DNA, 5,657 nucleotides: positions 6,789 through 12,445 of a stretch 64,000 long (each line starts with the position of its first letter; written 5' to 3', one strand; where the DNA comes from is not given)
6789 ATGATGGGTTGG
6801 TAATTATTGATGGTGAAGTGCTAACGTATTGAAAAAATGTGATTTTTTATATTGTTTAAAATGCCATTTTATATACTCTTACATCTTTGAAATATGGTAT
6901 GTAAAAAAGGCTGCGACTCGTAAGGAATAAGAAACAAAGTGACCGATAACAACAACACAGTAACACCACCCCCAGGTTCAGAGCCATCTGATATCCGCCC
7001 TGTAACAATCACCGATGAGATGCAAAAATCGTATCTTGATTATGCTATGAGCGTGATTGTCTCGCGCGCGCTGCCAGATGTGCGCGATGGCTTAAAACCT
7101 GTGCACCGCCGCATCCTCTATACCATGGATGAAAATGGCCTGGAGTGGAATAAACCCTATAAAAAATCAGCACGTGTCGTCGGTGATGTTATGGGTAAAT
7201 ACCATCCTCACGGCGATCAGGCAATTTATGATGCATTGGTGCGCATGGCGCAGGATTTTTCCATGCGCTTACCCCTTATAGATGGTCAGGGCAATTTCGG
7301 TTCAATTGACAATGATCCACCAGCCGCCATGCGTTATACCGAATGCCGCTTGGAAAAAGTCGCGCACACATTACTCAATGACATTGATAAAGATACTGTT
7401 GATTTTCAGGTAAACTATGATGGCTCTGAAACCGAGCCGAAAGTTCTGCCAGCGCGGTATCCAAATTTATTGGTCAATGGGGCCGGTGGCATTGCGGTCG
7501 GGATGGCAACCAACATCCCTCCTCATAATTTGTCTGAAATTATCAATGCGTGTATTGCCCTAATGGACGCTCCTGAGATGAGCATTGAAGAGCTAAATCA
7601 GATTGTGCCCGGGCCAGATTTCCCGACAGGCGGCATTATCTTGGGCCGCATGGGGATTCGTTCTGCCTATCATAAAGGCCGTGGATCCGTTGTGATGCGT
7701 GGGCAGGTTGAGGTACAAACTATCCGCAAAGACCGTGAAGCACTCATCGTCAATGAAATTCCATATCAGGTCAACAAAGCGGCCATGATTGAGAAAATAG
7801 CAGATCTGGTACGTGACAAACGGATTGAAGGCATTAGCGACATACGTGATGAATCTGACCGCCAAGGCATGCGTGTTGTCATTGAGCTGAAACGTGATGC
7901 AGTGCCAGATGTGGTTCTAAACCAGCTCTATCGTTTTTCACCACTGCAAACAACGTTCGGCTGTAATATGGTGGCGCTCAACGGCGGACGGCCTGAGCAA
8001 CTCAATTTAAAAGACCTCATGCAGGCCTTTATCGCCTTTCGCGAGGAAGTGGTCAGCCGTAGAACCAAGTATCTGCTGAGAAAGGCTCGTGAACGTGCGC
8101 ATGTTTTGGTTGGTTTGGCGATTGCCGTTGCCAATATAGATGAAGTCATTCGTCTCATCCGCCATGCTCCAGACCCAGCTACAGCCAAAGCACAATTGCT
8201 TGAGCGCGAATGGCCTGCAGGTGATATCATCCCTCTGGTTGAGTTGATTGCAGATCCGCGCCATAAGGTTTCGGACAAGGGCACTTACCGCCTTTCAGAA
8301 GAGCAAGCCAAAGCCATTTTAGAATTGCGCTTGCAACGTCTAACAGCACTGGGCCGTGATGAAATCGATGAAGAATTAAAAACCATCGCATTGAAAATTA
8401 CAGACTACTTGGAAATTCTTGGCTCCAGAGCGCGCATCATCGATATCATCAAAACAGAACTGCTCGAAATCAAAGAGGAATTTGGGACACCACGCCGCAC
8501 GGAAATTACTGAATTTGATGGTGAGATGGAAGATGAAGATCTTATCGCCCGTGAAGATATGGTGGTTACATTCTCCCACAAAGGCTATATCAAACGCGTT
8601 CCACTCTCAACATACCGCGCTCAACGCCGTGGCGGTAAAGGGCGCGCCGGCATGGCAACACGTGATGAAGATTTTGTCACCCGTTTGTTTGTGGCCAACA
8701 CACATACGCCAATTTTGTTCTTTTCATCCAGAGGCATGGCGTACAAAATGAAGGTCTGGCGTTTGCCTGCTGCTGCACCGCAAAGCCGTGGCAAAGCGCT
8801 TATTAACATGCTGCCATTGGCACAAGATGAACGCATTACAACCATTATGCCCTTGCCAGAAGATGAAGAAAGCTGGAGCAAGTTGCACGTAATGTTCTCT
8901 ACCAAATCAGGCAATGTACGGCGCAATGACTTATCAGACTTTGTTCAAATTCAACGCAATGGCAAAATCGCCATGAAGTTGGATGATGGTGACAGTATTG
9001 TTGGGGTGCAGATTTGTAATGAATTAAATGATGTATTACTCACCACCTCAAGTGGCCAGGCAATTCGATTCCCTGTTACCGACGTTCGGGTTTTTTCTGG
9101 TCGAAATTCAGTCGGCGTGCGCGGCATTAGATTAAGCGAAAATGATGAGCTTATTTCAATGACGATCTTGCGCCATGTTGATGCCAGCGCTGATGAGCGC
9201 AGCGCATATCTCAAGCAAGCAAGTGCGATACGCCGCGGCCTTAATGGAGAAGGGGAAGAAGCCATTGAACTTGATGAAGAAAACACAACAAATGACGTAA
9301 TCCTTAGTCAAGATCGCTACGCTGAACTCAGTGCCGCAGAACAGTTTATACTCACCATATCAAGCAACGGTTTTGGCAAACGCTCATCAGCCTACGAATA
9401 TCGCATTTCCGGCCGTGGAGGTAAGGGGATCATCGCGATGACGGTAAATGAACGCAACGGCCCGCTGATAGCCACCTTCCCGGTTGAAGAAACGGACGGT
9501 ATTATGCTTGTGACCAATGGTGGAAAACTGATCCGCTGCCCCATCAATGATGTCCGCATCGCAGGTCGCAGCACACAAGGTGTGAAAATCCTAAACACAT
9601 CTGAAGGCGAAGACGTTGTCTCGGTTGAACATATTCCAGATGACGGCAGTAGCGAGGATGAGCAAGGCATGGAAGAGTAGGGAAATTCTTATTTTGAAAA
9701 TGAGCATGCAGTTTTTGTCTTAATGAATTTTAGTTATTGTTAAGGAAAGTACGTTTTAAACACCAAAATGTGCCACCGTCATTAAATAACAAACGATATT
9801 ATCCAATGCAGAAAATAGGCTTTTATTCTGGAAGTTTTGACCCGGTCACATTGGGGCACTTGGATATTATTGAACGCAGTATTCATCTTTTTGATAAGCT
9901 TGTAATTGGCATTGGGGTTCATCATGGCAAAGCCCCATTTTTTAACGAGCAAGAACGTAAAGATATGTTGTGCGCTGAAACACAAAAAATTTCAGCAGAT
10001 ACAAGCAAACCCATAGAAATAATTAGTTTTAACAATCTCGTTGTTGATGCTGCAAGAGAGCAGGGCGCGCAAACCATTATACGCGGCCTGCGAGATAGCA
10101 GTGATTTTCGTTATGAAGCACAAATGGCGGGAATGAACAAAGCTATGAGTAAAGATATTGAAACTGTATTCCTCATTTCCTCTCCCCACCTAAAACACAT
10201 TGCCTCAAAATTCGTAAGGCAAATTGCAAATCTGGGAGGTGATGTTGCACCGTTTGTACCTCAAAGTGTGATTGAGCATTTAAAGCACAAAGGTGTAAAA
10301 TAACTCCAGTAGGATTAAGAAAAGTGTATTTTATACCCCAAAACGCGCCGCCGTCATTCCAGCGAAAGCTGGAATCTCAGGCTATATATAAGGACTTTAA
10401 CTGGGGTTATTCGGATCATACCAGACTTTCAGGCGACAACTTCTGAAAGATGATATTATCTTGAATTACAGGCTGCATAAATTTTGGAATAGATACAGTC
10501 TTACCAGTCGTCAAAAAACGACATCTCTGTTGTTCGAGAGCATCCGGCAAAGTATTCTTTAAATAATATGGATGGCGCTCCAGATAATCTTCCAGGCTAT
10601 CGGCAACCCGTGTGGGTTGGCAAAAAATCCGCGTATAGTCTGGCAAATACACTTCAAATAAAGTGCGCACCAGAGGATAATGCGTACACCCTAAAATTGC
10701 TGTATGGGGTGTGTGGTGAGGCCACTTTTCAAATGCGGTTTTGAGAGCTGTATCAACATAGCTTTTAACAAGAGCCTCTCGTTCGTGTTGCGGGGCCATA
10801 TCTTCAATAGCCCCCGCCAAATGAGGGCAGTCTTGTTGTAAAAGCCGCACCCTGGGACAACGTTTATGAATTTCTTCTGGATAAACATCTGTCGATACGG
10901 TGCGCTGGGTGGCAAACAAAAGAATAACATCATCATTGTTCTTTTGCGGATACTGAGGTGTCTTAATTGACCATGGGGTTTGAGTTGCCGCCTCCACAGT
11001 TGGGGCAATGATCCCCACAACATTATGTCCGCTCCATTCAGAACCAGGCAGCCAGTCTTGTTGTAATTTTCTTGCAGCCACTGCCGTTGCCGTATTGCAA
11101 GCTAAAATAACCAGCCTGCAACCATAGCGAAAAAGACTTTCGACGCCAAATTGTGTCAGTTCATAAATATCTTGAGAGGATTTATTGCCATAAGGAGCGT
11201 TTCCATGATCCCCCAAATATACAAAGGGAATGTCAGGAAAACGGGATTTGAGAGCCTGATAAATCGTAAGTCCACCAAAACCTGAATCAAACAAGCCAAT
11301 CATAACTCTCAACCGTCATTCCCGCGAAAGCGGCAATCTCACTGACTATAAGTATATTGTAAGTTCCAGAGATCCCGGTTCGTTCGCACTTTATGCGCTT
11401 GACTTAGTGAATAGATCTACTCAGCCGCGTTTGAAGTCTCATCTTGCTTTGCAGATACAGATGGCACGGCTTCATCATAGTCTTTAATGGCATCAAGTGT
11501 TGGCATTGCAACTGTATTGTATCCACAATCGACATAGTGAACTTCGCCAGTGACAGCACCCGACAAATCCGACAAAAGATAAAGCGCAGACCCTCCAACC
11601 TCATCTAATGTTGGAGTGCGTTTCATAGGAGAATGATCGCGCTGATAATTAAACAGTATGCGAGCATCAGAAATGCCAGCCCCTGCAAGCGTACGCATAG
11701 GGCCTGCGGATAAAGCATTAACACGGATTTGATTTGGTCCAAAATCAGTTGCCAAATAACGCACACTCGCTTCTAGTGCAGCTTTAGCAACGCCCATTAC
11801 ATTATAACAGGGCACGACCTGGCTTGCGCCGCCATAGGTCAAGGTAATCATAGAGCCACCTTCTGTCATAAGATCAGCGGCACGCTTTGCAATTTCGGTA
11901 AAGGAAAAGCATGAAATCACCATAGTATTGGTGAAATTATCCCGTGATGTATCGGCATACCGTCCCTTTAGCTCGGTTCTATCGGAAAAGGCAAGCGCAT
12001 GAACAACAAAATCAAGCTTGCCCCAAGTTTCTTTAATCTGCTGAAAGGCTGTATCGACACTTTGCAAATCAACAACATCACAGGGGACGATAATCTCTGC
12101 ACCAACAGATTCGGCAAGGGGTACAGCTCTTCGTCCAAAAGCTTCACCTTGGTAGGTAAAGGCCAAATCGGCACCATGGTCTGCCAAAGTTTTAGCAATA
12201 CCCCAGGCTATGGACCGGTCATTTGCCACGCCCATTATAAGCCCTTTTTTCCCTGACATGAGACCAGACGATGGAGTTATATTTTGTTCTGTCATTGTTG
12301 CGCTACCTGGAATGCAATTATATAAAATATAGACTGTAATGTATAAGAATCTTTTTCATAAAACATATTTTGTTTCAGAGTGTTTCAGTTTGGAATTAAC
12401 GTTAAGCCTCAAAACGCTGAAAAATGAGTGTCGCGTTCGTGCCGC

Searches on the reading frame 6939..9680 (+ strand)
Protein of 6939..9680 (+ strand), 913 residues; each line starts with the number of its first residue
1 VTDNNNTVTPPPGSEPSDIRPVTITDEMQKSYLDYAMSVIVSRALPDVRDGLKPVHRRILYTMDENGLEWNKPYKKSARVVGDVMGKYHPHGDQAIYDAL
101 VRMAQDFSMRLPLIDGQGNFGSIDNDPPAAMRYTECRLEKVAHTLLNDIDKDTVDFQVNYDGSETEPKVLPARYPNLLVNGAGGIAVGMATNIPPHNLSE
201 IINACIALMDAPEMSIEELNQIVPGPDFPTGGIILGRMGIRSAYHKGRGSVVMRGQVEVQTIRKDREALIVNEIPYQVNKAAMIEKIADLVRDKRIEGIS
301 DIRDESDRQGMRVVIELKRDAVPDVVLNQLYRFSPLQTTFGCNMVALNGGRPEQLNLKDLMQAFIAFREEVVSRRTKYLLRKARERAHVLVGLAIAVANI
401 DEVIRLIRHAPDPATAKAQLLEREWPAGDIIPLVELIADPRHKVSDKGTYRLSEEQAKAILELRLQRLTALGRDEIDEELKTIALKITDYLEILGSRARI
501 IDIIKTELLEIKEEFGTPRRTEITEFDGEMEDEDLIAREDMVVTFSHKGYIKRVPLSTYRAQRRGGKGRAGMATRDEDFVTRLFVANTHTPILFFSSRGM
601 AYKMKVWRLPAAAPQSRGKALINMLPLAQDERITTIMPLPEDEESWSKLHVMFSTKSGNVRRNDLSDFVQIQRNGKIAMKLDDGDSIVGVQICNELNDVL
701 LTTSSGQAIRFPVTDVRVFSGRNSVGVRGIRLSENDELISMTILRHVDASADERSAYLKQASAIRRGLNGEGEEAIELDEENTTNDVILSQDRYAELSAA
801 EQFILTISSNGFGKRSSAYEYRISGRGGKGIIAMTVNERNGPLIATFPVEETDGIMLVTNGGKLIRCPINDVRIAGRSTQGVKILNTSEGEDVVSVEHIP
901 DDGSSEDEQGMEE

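Call 51: search_protein_families(library=pfam, proteins=[window:6939-9680:+], max_evalue=0.000001)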
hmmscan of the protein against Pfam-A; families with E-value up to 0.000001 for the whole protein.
window:6939-9680:+ (913 aa): 2 families
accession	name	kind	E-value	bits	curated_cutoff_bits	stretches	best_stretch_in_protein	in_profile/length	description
PF00521.26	DNA_topoisoIV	-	2.6e-163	544.4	31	1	43-508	1-431/432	DNA gyrase/topoisomerase IV, subunit A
PF03989.18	DNA_gyraseA_C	-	1.7e-76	251.9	27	5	540-587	1-48/48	DNA gyrase C-terminal domain, beta-propeller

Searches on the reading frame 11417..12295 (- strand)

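Call 23: search_protein_families(library=pfam, proteins=[window:11417-12295:-], max_evalue=0.00001)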
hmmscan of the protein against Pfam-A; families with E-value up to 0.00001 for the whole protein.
window:11417-12295:- (292 aa): 2 families
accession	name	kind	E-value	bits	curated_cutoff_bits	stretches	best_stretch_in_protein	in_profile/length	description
PF13561.12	adh_short_C2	-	3.6e-84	282.5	27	1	22-260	1-236/236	Enoyl-(Acyl carrier protein) reductase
PF00106.31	adh_short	-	1.7e-17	64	26.6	1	26-205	9-187/195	short chain dehydrogenase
